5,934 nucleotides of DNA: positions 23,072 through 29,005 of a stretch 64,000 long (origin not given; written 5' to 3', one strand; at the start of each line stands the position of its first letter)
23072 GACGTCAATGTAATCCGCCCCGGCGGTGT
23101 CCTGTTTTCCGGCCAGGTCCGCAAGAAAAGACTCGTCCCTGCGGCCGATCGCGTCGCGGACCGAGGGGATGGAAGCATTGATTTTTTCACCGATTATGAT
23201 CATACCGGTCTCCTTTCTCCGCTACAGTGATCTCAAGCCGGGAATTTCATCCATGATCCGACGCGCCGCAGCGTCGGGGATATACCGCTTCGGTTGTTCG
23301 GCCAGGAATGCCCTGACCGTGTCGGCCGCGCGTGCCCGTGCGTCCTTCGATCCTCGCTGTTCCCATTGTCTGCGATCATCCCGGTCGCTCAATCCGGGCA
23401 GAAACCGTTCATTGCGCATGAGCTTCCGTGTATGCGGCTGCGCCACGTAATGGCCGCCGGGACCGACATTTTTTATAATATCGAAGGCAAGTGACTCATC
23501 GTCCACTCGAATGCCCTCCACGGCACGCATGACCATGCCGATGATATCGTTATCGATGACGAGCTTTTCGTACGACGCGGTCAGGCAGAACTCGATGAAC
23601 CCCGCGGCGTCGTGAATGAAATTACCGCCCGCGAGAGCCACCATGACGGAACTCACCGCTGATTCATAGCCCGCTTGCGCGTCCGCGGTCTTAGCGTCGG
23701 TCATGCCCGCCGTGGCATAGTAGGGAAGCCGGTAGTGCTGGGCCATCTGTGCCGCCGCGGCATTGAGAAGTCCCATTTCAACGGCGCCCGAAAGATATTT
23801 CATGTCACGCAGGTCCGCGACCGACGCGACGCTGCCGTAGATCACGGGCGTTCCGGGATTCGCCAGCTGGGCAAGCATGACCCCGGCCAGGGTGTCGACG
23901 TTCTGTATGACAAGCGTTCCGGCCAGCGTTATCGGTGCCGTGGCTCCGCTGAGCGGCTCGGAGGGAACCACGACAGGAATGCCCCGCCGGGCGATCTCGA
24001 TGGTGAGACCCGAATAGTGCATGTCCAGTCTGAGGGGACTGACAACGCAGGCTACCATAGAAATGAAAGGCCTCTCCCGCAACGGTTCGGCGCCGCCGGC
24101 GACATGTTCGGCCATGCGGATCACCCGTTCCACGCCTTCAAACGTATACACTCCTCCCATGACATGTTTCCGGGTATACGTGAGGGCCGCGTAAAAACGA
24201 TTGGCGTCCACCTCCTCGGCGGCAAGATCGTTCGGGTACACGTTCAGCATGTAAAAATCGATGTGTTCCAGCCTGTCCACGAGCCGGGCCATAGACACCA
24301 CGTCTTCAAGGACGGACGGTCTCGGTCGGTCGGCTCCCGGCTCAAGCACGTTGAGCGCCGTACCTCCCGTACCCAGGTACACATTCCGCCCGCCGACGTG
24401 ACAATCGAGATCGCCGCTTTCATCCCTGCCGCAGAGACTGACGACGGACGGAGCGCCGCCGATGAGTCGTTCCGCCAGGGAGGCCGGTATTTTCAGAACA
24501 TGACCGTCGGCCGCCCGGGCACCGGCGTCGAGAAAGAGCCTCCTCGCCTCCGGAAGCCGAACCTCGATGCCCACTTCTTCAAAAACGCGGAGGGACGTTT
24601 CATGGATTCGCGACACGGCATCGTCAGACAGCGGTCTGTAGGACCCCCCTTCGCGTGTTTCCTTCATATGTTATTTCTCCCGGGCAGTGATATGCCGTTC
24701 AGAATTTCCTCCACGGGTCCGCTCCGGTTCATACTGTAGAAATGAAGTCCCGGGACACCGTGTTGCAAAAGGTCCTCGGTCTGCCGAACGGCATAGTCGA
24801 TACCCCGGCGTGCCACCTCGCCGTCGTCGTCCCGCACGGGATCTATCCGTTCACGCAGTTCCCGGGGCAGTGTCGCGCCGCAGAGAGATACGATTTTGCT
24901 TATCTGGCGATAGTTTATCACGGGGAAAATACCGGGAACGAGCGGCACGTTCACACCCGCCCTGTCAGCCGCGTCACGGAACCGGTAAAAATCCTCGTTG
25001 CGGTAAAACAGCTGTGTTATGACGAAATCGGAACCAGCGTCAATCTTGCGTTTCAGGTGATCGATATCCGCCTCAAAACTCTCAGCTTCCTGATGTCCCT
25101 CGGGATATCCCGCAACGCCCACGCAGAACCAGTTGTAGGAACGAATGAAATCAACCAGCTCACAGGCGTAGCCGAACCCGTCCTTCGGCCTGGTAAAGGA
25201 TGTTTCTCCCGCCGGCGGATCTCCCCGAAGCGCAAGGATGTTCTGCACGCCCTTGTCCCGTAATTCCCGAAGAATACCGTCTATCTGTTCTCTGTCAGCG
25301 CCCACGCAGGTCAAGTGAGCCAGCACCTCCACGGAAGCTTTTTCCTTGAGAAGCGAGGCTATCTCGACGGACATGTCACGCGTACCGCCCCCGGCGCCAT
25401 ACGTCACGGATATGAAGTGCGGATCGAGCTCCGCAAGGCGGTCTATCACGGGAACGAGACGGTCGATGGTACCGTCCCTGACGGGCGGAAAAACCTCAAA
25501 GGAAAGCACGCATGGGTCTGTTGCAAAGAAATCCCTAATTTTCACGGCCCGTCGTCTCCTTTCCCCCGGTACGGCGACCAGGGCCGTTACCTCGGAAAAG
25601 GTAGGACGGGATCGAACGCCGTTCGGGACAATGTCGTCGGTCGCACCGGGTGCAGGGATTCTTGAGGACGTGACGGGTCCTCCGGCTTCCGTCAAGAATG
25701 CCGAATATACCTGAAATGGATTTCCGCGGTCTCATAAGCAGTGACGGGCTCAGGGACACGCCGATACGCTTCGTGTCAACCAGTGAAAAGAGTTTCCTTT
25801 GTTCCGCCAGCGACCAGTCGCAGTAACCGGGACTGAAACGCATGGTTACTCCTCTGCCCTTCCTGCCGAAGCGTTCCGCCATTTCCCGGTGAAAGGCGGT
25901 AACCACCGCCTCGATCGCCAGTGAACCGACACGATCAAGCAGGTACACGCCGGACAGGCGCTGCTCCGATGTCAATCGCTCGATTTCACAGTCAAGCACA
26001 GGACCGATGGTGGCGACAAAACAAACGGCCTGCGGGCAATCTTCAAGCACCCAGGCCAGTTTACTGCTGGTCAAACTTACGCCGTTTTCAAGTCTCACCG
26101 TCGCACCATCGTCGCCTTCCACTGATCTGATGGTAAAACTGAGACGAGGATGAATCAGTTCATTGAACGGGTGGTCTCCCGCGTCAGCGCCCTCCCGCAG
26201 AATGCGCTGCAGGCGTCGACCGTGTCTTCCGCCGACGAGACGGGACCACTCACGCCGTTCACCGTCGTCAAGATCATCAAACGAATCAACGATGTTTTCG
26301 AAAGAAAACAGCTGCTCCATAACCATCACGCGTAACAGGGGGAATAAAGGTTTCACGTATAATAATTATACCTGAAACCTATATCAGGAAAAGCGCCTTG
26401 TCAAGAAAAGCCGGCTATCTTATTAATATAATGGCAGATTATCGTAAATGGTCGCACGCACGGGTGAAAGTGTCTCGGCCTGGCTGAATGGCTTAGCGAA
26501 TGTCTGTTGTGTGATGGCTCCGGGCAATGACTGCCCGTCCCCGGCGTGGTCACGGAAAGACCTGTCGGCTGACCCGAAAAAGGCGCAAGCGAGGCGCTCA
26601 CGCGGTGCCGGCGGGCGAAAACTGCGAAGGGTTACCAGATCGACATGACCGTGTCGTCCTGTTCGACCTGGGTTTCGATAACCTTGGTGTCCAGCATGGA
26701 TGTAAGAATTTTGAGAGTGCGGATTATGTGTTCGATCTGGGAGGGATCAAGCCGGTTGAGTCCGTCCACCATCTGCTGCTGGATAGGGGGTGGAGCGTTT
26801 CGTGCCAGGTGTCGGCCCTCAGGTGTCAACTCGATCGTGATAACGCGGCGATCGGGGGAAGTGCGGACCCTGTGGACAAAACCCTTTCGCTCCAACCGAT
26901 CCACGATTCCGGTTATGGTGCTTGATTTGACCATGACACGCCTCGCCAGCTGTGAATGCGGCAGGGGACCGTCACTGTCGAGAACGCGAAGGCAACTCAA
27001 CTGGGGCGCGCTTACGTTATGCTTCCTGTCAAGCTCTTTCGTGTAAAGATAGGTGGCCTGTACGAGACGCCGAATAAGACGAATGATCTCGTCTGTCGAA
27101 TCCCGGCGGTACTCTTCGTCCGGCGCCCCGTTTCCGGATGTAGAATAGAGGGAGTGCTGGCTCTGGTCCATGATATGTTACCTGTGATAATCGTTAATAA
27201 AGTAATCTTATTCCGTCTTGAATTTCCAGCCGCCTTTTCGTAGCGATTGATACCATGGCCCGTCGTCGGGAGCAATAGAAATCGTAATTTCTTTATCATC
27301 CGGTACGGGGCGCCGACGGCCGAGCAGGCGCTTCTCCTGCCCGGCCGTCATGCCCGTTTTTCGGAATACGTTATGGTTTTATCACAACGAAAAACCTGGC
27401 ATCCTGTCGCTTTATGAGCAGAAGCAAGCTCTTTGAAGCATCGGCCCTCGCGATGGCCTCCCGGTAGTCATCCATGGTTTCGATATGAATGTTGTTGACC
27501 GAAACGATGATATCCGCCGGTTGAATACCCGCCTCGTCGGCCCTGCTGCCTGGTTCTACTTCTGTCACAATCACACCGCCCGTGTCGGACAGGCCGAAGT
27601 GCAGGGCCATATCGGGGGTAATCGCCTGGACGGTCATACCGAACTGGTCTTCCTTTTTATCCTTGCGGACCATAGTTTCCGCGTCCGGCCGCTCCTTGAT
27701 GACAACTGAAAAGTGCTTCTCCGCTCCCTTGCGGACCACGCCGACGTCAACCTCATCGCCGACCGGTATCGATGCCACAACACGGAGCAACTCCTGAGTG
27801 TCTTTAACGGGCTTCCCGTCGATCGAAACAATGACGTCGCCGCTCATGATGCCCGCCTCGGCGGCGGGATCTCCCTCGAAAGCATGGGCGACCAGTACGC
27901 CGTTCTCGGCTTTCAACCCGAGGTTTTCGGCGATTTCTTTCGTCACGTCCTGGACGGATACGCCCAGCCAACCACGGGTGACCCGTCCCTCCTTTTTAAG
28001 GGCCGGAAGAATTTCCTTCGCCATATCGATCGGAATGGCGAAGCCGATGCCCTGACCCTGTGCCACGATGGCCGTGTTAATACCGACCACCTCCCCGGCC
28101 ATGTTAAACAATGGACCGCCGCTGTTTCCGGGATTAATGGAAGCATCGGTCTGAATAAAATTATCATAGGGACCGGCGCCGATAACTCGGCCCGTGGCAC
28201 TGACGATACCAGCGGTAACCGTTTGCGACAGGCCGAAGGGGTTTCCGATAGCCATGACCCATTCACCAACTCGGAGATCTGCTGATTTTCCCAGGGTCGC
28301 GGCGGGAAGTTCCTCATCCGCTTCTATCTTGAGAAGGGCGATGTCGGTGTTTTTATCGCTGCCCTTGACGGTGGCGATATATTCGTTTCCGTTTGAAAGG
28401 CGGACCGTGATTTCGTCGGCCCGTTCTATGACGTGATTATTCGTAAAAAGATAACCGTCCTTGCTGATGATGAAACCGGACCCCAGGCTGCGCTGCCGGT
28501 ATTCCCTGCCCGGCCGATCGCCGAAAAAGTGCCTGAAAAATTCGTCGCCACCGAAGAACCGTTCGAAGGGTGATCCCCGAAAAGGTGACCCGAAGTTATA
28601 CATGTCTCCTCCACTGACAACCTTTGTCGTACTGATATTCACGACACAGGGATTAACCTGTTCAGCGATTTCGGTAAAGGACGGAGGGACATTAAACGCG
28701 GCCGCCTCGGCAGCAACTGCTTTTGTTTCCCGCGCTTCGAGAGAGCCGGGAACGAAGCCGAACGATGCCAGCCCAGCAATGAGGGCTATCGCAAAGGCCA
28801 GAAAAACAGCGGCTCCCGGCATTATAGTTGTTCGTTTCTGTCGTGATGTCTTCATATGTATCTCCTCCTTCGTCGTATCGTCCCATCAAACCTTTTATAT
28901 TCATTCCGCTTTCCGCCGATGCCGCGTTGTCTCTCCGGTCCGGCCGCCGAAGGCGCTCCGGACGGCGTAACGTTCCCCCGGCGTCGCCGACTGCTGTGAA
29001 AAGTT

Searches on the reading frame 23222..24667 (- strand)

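Call 34: search_protein_families(library=ncbifam, proteins=[window:23222-24667:-], max_evalue=1e-10)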
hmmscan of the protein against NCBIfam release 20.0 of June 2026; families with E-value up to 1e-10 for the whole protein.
window:23222-24667:- (481 aa): 1 family
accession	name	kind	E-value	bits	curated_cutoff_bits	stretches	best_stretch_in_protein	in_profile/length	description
TIGR02369.2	trimeth_pyl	equivalog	2.4e-131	438.5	525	1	13-471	6-461/469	[trimethylamine--corrinoid protein] Co-methyltransferase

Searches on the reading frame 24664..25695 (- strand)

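Call 34: search_protein_families(library=ncbifam, proteins=[window:24664-25695:-], max_evalue=1e-10)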
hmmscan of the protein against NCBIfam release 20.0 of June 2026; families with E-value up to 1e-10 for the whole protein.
window:24664-25695:- (343 aa): 4 families
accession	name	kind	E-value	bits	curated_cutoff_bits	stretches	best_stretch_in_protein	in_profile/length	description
TIGR00676.1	fadh2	equivalog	1.5e-100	336.1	293.7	1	64-335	1-274/275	methylenetetrahydrofolate reductase [NAD(P)H]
TIGR00677.1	fadh2_euk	equivalog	4.9e-86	288.5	310.05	1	64-334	2-274/281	methylenetetrahydrofolate reductase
NF006950.0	PRK09432.1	equivalog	5.1e-61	206.5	382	1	63-325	24-280/296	methylenetetrahydrofolate reductase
NF006396.0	PRK08645.1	equivalog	3.2e-21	75.1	453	1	49-311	310-578/611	bifunctional homocysteine S-methyltransferase/methylenetetrahydrofolate reductase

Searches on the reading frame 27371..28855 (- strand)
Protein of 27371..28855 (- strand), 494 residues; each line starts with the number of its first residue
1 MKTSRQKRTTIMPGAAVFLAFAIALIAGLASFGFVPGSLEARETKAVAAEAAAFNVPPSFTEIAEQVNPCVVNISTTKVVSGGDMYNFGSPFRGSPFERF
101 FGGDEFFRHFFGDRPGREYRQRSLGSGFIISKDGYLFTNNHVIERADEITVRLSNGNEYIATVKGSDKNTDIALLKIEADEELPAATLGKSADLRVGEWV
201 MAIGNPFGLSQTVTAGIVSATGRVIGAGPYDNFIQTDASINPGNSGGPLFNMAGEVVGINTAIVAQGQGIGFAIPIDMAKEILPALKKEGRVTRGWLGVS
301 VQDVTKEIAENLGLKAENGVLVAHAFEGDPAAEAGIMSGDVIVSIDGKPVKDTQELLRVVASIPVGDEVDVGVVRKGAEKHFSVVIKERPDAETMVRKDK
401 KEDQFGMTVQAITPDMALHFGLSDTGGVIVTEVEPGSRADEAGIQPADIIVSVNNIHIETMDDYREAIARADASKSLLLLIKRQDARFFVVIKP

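Call 50: search_protein_families(library=ncbifam, proteins=[window:27371-28855:-], max_evalue=1e-30)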
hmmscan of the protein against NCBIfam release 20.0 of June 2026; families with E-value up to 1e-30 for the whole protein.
window:27371-28855:- (494 aa): 10 families
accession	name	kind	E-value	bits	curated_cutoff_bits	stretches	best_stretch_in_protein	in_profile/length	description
TIGR02037.1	degP_htrA_DO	subfamily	1.3e-145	485.6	416.2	1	58-491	1-433/434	Do family serine endopeptidase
NF041521.1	HhoA_HhoB_HtrA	equivalog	2e-106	356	450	1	61-387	4-332/335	HhoA/HhoB/HtrA family serine endopeptidase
TIGR02038.1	protease_degS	equivalog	2.1e-92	310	422.95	1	118-390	73-350/351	outer membrane-stress sensor serine endopeptidase DegS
NF007526.1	PRK10139.1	equivalog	1.2e-89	301.1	756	1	47-390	29-363/456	serine endoprotease DegQ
NF008189.1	PRK10942.1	equivalog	4.1e-88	295.9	720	1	30-492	13-476/477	serine endoprotease DegP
NF008147.1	PRK10898.1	equivalog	1.9e-83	280.6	408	1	118-390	73-351/352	outer membrane-stress sensor serine endopeptidase DegS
NF047968.1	SerProtHtrA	equivalog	4.4e-82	276.3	470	1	118-385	82-356/357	serine protease HtrA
NF040960.1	MamE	equivalog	1.7e-64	218.6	800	1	122-280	121-287/659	magnetosome formation protease MamE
NF050055.1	SerProtHtrAMycob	equivalog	5.4e-59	200.4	800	1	121-390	225-500/502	serine protease HtrA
NF053637.1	SerProtHtrAspr2045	equivalog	1.4e-52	179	650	1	122-386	102-386/394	serine protease HtrA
